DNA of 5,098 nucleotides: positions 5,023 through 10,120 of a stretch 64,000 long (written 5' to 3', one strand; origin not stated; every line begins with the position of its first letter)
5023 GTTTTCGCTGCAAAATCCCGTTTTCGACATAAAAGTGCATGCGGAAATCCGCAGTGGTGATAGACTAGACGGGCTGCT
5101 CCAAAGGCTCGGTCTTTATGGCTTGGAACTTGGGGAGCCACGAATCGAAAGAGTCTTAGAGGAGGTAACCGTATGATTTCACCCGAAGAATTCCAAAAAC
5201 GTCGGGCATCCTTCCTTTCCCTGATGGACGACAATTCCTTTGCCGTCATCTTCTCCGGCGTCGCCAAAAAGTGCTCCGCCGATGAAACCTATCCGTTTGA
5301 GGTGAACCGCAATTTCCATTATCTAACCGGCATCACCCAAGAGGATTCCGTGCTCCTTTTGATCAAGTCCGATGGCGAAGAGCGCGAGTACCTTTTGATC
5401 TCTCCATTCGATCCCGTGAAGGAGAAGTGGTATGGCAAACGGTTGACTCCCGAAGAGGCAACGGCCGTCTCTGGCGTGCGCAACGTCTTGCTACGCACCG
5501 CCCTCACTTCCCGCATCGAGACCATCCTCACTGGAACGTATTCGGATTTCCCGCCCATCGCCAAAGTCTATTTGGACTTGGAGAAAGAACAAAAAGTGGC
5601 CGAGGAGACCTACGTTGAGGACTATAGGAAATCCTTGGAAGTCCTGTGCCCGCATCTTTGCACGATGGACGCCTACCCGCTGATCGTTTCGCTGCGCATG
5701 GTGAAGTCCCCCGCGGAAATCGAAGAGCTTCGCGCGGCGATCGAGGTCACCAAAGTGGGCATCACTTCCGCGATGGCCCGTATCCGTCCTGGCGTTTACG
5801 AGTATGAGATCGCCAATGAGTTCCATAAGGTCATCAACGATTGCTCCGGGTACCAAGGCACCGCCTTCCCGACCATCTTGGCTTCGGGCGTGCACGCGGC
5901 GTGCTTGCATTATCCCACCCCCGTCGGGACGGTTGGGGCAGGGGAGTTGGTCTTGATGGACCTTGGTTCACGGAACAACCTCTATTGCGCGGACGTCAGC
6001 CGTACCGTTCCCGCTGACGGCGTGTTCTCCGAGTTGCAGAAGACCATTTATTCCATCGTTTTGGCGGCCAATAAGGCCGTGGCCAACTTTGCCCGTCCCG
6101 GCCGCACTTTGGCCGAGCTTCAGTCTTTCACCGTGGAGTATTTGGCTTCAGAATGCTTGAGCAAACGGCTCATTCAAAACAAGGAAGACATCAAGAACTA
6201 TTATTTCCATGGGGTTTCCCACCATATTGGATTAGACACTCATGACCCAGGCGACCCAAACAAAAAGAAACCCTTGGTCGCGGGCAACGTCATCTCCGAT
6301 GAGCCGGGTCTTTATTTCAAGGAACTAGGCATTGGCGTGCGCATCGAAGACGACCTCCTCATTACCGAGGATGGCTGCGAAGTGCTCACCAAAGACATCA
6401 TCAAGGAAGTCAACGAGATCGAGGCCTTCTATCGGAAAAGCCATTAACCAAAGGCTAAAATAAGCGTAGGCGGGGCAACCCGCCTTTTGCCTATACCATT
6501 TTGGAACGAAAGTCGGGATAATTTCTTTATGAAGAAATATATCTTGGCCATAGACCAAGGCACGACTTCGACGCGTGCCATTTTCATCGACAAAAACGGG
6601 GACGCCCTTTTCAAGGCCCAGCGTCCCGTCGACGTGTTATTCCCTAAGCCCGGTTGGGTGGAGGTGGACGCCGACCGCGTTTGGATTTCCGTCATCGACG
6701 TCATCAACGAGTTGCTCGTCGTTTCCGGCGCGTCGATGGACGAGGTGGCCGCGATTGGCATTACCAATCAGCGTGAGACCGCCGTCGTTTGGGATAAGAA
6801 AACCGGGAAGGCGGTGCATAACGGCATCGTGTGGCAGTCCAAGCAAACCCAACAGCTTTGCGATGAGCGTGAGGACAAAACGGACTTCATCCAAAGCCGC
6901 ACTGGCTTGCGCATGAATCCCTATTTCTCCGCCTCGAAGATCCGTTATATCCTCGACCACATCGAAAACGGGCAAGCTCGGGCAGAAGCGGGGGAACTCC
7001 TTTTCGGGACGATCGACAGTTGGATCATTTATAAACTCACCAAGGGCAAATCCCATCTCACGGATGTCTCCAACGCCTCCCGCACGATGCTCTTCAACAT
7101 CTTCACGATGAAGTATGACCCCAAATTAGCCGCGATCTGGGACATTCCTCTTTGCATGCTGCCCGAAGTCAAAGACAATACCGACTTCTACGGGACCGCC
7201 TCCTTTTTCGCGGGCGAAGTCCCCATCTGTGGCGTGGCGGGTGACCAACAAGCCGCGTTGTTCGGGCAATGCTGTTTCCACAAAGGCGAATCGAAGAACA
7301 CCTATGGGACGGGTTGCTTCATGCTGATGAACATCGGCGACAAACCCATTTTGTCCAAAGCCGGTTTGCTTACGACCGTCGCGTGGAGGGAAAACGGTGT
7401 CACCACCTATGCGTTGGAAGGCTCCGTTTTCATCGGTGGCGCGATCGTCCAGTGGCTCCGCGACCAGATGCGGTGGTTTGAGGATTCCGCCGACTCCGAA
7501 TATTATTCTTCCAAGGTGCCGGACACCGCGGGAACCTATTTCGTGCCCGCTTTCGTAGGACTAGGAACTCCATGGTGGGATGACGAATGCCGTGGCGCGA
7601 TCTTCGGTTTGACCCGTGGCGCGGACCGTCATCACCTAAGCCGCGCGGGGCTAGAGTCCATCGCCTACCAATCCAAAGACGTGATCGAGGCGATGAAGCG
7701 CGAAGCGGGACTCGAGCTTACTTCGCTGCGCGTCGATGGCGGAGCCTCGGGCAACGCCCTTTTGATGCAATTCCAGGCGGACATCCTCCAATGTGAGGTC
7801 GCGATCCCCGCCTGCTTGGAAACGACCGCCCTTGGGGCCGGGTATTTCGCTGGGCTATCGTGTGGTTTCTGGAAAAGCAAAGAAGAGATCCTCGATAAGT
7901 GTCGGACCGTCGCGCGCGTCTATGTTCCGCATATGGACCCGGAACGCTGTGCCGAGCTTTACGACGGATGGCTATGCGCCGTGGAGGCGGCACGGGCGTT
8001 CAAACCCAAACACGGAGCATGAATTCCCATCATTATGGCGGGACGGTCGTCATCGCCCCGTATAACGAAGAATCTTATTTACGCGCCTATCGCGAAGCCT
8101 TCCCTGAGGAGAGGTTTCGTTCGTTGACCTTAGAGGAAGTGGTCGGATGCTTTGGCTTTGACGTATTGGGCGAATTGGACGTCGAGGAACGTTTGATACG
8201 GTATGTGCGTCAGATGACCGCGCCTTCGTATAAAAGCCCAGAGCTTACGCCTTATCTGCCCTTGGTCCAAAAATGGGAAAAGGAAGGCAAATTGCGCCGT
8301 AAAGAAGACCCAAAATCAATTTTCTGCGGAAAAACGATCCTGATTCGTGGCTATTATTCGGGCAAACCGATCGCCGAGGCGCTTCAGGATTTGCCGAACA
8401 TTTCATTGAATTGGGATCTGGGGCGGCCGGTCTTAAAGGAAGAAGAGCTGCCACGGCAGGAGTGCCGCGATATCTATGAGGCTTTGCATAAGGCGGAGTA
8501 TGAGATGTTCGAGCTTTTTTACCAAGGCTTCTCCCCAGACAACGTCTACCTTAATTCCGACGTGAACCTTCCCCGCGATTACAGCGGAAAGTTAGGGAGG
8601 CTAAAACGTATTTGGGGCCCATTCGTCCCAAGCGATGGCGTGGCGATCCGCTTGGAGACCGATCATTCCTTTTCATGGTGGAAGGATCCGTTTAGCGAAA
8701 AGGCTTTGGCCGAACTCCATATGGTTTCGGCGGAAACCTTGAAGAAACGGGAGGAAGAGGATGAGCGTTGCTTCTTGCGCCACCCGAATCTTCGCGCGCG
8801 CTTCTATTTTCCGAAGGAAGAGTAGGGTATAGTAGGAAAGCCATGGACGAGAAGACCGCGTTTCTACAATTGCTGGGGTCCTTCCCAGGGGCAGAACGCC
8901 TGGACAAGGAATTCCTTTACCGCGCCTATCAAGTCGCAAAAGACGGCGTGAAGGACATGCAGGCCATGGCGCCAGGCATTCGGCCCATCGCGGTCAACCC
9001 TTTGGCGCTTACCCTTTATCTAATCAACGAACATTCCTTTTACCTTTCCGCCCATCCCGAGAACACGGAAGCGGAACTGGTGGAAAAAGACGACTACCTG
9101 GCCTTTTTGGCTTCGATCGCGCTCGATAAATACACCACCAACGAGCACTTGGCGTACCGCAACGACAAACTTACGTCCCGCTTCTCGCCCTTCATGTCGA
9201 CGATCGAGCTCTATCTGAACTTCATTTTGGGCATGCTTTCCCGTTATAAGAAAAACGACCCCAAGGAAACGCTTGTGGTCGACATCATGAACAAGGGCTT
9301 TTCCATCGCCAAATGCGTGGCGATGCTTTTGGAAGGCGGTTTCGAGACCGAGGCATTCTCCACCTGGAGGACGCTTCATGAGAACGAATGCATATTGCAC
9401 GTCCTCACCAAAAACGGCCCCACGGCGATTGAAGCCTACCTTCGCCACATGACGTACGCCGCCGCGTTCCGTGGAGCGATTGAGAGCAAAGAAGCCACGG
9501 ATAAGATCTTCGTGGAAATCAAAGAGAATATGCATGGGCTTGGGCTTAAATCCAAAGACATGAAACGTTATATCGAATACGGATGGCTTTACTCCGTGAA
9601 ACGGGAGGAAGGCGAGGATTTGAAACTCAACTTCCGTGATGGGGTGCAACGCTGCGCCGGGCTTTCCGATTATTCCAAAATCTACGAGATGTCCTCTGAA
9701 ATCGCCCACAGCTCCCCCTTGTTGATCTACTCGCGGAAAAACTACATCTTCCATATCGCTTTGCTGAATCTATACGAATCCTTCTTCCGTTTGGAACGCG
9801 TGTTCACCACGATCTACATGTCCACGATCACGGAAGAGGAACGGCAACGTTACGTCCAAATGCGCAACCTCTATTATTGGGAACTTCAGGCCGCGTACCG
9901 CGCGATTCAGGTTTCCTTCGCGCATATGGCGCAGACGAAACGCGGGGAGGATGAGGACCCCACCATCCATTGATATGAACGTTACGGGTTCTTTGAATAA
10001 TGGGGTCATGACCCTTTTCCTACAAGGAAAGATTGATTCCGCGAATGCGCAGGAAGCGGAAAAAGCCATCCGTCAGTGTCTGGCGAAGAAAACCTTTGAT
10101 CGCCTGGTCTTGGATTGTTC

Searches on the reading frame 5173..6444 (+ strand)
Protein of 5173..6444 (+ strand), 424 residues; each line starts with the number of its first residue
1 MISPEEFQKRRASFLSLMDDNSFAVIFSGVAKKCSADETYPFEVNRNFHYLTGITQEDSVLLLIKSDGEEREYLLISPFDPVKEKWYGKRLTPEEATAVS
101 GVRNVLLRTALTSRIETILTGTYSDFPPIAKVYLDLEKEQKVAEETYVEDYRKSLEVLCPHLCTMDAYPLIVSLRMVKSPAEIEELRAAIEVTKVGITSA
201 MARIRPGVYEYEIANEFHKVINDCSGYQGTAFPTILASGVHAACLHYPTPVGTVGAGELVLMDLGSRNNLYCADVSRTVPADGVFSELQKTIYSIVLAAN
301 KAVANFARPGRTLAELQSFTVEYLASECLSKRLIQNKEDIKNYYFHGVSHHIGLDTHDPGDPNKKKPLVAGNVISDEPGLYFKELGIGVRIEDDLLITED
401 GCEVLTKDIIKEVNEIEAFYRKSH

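Call 6: search_protein_families(library=pfam, proteins=[window:5173-6444:+], max_evalue=0.1)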
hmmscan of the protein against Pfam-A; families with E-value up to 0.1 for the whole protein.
window:5173-6444:+ (424 aa): 4 families
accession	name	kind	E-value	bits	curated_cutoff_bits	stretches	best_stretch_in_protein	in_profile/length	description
PF00557.29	Peptidase_M24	-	9.7e-50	169.7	23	1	184-399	1-208/208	Metallopeptidase family M24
PF05195.22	AMP_N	-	6.3e-27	94.1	24.6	1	7-121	1-116/121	Aminopeptidase P, N-terminal domain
PF21216.2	PepQ_N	-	0.017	15.4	27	1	21-67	23-70/152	Xaa-Pro dipeptidase, N-terminal domain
PF01321.24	Creatinase_N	-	0.044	14.7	22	0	45-69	22-46/128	Creatinase/Prolidase N-terminal domain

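Call 7: search_protein_families(library=ncbifam, proteins=[window:5173-6444:+], max_evalue=0.1)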
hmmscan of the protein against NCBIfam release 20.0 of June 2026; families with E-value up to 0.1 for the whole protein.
window:5173-6444:+ (424 aa): 13 families
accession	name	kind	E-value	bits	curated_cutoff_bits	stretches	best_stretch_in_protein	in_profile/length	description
NF008131.0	PRK10879.1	equivalog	2.3e-72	244.2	465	1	3-420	2-432/438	Xaa-Pro aminopeptidase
NF040821.1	dipep_PepQ_Arch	equivalog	3.3e-34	118.4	630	1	170-407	115-340/346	Xaa-Pro dipeptidase PepQ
NF007310.0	PRK09795.1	equivalog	3.4e-30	105.1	393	1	173-406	123-349/361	aminopeptidase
NF010133.0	PRK13607.1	equivalog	1.6e-20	73.4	339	2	174-360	158-349/443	Xaa-Pro dipeptidase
NF011174.0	PRK14576.1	subfamily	4.9e-16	58.6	487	1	153-407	153-396/405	putative endopeptidase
NF011720.0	PRK15173.1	subfamily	7.5e-16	58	420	1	153-407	91-334/343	peptidase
NF011173.0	PRK14575.1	equivalog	8.6e-16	57.9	850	1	152-407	153-397/406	putative peptidase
NF038259.1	ectoine_DoeA_2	exception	3.5e-11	42.4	575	1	164-336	140-310/386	ectoine hydrolase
TIGR02993.1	ectoine_eutD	equivalog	2.9e-07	30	613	1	159-407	140-382/391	ectoine hydrolase DoeA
TIGR00500.1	met_pdase_I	equivalog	5.1e-07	29.4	171.35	1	177-378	3-201/247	type I methionyl aminopeptidase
TIGR00501.1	met_pdase_II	equivalog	5.3e-06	26.2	222.65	1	191-300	13-121/295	type II methionyl aminopeptidase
NF008970.0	PRK12318.1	equivalog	0.0057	15.9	267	0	176-318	42-189/291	methionyl aminopeptidase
NF043017.1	DimsulpropLyDddP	equivalog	0.022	13.6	600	0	175-407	203-435/443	dimethylsulfonioproprionate lyase DddP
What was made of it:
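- On Xaa-Pro aminopeptidase PepP (downstream gene): The equivalog model NF008131 scores 244 bits against a cutoff of 465 (call 7).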

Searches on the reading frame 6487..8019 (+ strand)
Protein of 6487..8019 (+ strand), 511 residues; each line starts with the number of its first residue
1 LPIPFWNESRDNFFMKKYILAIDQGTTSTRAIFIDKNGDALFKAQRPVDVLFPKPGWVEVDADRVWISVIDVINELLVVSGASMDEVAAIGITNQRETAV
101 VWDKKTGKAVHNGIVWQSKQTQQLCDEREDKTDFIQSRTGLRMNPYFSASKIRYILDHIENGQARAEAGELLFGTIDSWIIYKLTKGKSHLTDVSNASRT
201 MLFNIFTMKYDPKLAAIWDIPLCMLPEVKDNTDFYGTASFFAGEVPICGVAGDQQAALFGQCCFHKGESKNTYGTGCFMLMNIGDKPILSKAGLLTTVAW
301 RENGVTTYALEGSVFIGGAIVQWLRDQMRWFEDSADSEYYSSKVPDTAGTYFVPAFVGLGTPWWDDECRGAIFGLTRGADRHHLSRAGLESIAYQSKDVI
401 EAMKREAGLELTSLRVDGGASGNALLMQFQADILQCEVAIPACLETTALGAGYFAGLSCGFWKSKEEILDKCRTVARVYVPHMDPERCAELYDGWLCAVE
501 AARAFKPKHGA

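Call 6: search_protein_families(library=pfam, proteins=[window:6487-8019:+], max_evalue=0.1)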
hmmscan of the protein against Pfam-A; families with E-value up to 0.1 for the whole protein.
window:6487-8019:+ (511 aa): 2 families
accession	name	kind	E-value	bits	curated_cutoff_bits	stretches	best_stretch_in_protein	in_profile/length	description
PF00370.27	FGGY_N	-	3.7e-64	217.1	28.8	1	18-260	1-245/245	FGGY family of carbohydrate kinases, N-terminal domain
PF02782.22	FGGY_C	-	5.1e-41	141.1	27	1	271-457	3-196/198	FGGY family of carbohydrate kinases, C-terminal domain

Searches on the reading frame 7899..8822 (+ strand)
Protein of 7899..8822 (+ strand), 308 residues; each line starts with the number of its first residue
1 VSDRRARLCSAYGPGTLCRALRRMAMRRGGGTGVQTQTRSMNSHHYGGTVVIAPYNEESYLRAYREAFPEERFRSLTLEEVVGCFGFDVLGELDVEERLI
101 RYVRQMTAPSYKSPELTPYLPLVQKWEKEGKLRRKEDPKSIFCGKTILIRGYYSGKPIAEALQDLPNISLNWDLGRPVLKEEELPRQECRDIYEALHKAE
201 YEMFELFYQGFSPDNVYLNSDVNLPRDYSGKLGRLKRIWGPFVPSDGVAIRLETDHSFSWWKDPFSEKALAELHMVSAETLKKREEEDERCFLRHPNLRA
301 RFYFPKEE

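Call 6: search_protein_families(library=pfam, proteins=[window:7899-8822:+], max_evalue=0.1)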
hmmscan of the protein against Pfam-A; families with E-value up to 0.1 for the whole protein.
window:7899-8822:+ (308 aa): 1 family
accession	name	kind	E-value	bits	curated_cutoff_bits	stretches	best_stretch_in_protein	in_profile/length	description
PF20195.4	DUF6558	-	0.018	15.5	24.1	1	180-222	76-117/140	Phage tail protein N-terminal domain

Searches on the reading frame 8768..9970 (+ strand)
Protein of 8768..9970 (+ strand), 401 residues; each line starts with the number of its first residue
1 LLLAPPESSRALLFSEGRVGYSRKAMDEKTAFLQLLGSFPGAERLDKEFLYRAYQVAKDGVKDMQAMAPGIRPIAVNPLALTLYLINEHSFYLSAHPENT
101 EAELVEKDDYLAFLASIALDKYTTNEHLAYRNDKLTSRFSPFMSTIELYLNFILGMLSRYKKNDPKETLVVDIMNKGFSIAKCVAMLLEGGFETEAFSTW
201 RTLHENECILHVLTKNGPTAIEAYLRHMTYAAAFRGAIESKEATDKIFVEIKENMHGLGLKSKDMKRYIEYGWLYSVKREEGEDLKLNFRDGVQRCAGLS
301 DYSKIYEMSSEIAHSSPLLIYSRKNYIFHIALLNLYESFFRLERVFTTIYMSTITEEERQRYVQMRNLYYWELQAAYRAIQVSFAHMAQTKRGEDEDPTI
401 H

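Call 6: search_protein_families(library=pfam, proteins=[window:8768-9970:+], max_evalue=0.1)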
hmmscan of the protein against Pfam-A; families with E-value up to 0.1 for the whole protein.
window:8768-9970:+ (401 aa): 2 families
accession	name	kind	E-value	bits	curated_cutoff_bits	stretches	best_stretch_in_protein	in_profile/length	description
PF18928.5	DUF5677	-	6.1e-11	43.1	27.1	1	173-320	7-155/166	Family of unknown function (DUF5677)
PF02100.23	ODC_AZ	-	0.047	14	24.2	0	231-263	13-45/114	Ornithine decarboxylase antizyme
